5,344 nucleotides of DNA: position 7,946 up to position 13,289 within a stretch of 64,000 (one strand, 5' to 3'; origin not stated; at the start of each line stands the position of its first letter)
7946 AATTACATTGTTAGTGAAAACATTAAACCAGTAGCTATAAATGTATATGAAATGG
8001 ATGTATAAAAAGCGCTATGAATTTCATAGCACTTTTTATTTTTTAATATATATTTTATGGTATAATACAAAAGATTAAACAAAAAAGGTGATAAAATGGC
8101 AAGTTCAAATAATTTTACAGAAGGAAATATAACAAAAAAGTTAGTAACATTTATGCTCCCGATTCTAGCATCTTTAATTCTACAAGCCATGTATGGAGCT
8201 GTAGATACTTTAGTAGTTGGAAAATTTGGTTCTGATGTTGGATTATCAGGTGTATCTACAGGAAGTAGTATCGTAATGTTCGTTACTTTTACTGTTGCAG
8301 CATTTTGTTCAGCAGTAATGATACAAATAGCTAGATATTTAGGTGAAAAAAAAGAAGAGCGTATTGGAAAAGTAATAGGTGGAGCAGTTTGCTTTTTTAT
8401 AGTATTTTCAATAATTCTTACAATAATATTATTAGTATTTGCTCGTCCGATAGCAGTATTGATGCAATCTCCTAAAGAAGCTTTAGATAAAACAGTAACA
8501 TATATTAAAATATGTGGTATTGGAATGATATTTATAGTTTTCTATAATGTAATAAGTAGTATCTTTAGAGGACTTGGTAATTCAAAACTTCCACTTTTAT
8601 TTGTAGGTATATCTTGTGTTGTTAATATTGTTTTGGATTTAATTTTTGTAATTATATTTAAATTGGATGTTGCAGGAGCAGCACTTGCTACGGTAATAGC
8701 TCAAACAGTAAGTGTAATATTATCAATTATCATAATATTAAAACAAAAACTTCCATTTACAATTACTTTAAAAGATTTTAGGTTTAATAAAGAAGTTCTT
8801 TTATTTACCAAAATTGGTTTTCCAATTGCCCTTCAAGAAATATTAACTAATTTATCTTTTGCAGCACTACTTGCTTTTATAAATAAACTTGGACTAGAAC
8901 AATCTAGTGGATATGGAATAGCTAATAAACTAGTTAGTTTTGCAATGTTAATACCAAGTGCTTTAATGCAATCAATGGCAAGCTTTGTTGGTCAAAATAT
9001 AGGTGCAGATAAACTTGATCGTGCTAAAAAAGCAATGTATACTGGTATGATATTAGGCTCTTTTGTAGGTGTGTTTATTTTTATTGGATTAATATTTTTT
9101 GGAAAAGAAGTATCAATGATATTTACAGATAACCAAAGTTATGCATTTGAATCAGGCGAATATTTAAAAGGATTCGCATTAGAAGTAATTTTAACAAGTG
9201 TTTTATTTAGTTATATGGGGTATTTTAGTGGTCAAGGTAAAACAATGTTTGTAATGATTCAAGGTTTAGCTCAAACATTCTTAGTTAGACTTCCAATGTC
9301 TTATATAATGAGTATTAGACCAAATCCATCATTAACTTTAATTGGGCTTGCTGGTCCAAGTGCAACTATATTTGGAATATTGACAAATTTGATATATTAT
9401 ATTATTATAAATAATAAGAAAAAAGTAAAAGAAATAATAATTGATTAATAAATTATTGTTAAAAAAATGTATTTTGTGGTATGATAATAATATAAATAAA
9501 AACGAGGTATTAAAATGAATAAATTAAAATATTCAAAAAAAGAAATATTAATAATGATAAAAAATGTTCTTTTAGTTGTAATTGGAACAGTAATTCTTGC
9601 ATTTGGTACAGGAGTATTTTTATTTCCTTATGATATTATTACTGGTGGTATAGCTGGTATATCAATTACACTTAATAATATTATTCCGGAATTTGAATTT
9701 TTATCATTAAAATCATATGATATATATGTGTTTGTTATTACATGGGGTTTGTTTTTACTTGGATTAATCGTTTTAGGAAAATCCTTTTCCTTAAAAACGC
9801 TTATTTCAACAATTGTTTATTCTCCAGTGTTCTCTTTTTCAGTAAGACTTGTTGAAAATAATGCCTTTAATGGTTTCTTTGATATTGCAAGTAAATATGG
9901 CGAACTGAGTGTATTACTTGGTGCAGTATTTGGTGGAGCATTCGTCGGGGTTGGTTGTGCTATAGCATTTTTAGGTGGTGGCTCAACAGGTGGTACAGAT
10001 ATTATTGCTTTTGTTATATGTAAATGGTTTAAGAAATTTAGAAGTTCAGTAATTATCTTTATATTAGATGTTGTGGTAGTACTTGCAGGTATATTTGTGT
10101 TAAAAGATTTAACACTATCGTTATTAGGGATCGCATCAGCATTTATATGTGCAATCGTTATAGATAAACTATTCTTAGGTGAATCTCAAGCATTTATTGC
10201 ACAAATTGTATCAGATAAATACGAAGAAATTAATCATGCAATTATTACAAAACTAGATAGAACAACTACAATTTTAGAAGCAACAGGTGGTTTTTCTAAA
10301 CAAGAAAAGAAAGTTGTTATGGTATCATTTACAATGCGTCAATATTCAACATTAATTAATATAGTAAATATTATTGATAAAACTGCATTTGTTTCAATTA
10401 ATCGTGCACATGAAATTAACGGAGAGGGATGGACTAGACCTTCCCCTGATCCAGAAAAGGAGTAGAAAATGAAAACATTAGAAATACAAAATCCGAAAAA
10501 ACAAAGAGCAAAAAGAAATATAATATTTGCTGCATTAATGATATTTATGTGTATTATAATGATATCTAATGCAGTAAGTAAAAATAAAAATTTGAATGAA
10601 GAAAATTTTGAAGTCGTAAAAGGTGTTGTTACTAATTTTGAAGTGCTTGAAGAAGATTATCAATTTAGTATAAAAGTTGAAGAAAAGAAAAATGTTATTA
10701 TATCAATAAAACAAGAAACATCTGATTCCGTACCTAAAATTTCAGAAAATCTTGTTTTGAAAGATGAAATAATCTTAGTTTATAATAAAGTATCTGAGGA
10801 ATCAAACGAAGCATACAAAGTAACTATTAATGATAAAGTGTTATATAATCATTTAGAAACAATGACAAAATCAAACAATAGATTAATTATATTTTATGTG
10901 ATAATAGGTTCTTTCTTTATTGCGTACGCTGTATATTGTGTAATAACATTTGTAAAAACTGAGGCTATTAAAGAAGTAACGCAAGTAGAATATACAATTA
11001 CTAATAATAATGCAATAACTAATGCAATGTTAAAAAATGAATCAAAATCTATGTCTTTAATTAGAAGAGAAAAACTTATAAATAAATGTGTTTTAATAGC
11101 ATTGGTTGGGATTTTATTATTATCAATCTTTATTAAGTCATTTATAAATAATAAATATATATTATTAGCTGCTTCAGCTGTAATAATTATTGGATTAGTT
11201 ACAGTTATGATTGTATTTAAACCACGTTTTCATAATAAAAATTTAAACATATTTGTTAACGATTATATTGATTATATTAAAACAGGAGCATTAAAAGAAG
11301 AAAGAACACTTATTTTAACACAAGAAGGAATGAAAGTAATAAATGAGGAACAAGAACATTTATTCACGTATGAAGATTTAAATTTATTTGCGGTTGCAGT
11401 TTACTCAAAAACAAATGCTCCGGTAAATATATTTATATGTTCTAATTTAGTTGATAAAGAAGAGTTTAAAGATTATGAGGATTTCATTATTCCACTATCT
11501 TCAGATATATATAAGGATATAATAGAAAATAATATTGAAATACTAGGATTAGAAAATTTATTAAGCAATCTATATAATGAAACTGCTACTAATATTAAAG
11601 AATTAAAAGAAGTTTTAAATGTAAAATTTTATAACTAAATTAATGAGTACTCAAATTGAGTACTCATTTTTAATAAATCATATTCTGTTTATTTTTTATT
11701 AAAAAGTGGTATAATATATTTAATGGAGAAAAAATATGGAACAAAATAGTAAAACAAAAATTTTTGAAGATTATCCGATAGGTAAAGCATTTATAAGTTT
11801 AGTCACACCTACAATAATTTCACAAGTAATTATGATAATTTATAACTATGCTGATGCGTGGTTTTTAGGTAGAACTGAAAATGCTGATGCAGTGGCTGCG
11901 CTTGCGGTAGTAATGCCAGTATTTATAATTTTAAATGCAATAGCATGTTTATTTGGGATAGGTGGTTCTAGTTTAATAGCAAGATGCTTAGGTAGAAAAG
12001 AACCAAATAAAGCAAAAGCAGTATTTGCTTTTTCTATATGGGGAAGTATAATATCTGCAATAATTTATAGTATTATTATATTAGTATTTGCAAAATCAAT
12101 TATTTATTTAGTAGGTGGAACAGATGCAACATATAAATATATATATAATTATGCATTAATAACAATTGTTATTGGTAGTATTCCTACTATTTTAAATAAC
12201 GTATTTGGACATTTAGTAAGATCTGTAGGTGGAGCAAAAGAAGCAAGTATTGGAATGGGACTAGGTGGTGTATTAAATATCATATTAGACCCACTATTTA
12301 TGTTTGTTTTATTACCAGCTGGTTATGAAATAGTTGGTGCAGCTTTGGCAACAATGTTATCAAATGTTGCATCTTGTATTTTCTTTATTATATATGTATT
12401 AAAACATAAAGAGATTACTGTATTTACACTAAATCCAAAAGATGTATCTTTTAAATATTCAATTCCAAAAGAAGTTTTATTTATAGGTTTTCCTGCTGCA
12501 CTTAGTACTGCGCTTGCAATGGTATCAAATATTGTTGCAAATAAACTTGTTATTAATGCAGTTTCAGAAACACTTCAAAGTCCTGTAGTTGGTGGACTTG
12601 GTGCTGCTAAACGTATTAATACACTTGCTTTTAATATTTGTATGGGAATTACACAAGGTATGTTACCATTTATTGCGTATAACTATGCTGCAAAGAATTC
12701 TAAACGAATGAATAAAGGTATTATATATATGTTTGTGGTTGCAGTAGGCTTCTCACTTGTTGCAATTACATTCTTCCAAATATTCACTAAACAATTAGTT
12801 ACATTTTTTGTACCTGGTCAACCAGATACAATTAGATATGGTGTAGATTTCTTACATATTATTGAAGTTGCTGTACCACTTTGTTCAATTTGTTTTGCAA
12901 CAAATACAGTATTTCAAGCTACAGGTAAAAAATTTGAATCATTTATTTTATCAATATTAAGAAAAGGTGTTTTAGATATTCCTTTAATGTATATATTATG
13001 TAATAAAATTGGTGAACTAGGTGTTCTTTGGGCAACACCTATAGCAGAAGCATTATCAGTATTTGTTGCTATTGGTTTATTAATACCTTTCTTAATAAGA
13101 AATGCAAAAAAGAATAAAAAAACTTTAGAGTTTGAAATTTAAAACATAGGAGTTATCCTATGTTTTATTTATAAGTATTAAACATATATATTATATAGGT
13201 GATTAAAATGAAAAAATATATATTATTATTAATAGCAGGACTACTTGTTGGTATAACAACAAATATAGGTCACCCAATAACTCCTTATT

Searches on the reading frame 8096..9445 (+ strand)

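Call 93: search_protein_families(library=ncbifam, proteins=[window:8096-9445:+], max_evalue=0.0001)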
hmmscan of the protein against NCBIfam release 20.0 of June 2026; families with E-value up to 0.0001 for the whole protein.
window:8096-9445:+ (450 aa): 12 families
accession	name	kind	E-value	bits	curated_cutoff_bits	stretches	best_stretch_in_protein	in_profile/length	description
TIGR00797.1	matE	subfamily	7.4e-61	206.2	147.4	1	22-407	1-386/396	MATE family efflux transporter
NF041801.1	MATE_SolL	equivalog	4e-31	108.3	780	1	4-419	10-428/458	solanimycin export family MATE transporter SolL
NF052396.1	MATE_WgkD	equivalog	3.1e-23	82.5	510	2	13-347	2-336/428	tryglysin-associated MATE efflux transporter WgkD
NF007130.1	PRK09575.1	equivalog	4.6e-21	75.6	445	1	11-406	3-400/435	MATE family efflux transporter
NF000131.1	MATE_multi_MepA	equivalog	2.2e-19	70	850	1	7-406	9-407/451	multidrug efflux MATE transporter MepA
NF045539.1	MATE_efflux1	equivalog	7.4e-16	58.3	350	1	61-392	43-371/411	MATE family Na+-driven efflux transporter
NF007690.0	PRK10367.1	equivalog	2.9e-14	52.8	409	1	13-357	8-354/441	MATE family efflux transporter DinF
TIGR02900.1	spore_V_B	equivalog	6.9e-11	41.6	372.3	1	12-241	223-457/488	stage V sporulation protein B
NF001214.0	PRK00187.1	equivalog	1e-10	41.2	449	1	16-411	12-409/464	NorM family multidrug efflux MATE transporter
NF000217.1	MATE_multi_FepA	equivalog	6.1e-09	35.4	900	1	9-385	9-387/443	multidrug efflux MATE transporter FepA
NF000263.1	MATE_multi_NorM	equivalog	7e-09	35.6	950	1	15-347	19-357/459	multidrug efflux MATE transporter NorM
TIGR01695.1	murJ_mviN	equivalog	3.6e-08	32.6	235.55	1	43-223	249-434/506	murein biosynthesis integral membrane protein MurJ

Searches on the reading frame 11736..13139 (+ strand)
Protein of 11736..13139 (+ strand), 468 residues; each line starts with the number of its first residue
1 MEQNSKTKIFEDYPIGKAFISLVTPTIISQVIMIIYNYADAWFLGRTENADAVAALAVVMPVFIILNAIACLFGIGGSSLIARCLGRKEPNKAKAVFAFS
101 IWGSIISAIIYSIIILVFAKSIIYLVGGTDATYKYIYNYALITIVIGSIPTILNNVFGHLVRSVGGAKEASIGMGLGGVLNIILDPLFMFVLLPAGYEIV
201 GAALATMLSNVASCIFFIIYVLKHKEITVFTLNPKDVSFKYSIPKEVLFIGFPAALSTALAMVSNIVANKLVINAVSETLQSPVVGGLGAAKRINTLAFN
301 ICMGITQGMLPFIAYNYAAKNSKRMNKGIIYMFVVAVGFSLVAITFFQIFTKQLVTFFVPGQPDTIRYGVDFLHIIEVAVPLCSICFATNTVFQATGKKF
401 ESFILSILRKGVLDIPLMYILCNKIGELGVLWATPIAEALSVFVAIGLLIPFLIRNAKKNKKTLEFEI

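Call 93: search_protein_families(library=ncbifam, proteins=[window:11736-13139:+], max_evalue=0.0001)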
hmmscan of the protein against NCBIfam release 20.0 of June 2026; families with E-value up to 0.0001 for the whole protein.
window:11736-13139:+ (468 aa): 5 families
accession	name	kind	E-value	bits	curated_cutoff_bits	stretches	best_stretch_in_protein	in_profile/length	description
NF000131.1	MATE_multi_MepA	equivalog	1.1e-50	173.1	850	1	8-456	7-439/451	multidrug efflux MATE transporter MepA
TIGR00797.1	matE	subfamily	1.4e-42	146.1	147.4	2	25-282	1-251/396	MATE family efflux transporter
NF007130.1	PRK09575.1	equivalog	7.4e-40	137.5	445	1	15-446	4-424/435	MATE family efflux transporter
NF041801.1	MATE_SolL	equivalog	1.2e-31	110.1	780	1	15-447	18-444/458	solanimycin export family MATE transporter SolL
NF000217.1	MATE_multi_FepA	equivalog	1.4e-26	93.6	900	1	8-441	6-427/443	multidrug efflux MATE transporter FepA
